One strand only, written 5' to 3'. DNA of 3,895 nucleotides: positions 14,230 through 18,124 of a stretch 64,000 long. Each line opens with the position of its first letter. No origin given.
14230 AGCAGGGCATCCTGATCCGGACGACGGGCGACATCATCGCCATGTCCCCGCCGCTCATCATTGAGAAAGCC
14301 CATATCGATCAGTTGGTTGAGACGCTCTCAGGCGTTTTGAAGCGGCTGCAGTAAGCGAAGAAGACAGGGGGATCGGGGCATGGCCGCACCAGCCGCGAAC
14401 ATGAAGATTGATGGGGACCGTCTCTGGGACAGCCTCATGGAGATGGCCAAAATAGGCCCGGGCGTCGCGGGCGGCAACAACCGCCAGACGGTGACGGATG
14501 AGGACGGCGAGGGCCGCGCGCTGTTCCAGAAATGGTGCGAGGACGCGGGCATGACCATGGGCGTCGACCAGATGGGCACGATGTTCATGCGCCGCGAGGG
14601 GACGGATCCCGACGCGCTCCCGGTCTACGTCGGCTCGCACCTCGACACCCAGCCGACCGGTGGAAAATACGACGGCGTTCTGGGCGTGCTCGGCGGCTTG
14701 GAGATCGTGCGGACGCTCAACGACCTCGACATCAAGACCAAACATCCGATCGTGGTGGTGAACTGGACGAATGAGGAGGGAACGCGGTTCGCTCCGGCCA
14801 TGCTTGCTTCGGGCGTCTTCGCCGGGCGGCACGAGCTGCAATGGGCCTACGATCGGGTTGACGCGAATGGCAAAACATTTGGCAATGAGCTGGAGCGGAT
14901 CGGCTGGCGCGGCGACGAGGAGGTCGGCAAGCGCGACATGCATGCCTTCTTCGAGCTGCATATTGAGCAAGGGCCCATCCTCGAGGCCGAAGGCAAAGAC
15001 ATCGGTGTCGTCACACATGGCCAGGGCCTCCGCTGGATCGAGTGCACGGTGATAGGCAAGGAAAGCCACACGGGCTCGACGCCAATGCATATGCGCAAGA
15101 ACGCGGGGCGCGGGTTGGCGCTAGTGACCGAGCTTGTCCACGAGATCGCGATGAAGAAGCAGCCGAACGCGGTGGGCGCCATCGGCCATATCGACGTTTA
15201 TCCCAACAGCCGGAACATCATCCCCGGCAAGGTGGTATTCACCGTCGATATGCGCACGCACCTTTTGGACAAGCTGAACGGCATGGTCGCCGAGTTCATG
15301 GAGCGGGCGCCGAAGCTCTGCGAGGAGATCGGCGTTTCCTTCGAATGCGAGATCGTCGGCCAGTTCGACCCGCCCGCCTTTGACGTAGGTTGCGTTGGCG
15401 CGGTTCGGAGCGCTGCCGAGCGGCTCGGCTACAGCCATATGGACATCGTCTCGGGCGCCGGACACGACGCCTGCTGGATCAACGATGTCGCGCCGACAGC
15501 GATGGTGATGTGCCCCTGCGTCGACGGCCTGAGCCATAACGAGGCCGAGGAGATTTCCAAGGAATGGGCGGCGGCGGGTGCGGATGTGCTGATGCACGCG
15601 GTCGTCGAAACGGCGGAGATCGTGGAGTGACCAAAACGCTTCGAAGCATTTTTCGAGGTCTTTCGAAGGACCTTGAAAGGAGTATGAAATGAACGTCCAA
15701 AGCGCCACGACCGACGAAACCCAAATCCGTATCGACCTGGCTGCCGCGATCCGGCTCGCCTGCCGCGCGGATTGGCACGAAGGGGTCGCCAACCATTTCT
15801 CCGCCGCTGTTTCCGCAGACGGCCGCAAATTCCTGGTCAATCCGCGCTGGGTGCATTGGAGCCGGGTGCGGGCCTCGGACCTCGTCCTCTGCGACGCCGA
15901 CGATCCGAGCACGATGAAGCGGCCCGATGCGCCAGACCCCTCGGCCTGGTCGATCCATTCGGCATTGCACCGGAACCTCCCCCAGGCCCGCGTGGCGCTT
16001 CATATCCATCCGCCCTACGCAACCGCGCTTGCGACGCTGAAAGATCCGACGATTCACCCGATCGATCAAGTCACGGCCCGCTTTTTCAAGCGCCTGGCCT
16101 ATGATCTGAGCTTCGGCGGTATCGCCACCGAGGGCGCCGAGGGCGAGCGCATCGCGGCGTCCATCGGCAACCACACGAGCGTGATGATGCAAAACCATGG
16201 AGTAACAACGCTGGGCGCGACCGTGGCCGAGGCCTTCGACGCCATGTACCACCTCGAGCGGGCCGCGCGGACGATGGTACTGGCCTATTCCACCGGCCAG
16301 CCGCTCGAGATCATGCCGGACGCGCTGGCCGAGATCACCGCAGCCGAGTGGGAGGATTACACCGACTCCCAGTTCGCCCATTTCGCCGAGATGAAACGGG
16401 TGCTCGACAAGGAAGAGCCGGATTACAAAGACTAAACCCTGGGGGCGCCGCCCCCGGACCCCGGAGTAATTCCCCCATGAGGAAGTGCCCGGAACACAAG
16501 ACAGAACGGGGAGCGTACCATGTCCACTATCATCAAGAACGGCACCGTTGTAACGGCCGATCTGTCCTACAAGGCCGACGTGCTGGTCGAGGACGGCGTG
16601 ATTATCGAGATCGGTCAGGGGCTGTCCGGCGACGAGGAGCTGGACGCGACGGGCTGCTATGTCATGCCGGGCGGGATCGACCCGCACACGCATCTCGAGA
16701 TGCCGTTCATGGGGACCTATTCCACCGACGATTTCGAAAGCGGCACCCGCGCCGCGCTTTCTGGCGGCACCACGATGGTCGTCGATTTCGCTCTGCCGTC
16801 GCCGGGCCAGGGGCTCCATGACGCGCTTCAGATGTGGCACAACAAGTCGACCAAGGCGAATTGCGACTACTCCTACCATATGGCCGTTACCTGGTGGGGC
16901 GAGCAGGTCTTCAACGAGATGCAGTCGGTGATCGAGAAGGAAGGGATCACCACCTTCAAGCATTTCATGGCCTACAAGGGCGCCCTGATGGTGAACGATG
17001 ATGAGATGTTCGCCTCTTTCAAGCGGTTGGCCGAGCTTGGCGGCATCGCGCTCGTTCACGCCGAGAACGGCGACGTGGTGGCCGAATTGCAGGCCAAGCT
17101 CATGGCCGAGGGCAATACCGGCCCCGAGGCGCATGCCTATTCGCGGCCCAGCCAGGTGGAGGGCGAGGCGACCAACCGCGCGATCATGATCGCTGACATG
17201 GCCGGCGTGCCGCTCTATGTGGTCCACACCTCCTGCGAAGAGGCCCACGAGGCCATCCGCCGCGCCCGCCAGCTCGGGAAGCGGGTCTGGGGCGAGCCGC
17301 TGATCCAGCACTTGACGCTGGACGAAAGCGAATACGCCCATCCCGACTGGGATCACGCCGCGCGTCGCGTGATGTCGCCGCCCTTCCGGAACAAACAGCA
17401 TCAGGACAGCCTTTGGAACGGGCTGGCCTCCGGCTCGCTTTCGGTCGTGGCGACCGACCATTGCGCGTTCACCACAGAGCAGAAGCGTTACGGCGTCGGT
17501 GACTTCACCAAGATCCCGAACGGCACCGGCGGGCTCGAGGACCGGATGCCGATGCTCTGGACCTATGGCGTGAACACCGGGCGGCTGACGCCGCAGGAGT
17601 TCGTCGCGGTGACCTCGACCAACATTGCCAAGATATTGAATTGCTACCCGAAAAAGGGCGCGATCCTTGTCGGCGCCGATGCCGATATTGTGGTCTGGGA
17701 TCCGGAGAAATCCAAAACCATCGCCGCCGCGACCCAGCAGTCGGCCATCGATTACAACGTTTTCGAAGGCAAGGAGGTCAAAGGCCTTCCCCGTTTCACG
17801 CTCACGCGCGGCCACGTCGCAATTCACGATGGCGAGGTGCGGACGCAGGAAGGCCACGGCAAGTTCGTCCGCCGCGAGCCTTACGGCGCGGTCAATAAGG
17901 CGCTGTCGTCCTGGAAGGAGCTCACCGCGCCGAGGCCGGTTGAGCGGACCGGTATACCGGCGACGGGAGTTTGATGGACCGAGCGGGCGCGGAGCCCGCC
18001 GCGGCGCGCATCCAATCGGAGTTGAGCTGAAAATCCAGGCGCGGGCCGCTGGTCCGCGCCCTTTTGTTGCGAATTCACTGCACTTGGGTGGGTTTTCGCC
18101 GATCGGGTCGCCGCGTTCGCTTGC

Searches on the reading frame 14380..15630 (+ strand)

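Call 99: search_protein_families(library=pfam, proteins=[window:14380-15630:+], max_evalue=0.00001)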
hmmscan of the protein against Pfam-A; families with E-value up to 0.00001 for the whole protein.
window:14380-15630:+ (416 aa): 1 family
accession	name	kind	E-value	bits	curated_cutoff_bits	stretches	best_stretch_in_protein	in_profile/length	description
PF01546.33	Peptidase_M20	-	6.4e-29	101.8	24.6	1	84-408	2-204/206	Peptidase family M20/M25/M40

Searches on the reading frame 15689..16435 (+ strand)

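Call 99: search_protein_families(library=pfam, proteins=[window:15689-16435:+], max_evalue=0.00001)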
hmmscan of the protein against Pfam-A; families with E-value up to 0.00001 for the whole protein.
window:15689-16435:+ (248 aa): 1 family
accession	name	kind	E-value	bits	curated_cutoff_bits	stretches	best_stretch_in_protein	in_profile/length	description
PF00596.27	Aldolase_II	-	2.5e-42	145.3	22.2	1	16-196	2-182/183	Class II Aldolase and Adducin N-terminal domain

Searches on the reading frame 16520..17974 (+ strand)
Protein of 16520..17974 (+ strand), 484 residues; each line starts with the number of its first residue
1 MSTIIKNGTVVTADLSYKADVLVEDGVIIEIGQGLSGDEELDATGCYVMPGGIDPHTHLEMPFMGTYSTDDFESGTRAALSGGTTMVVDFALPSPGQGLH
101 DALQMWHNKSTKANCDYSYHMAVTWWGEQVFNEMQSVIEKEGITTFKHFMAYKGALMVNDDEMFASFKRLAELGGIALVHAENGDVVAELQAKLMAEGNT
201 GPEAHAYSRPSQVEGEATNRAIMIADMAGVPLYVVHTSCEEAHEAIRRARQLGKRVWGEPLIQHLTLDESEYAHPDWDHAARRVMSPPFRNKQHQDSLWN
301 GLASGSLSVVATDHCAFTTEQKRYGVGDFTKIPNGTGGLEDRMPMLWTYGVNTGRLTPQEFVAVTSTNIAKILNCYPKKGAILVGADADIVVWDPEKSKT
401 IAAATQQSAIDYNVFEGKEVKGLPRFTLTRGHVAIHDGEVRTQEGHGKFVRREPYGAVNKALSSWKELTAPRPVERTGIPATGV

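Call 99: search_protein_families(library=pfam, proteins=[window:16520-17974:+], max_evalue=0.00001)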
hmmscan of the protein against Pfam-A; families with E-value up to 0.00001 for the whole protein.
window:16520-17974:+ (484 aa): 2 families
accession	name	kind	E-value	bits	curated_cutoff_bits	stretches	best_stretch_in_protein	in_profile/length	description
PF01979.26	Amidohydro_1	-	2e-23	83.6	25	1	47-420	1-345/345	Amidohydrolase family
PF07969.17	Amidohydro_3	-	8.4e-12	45.7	29.7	0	39-64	1-26/472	Amidohydrolase family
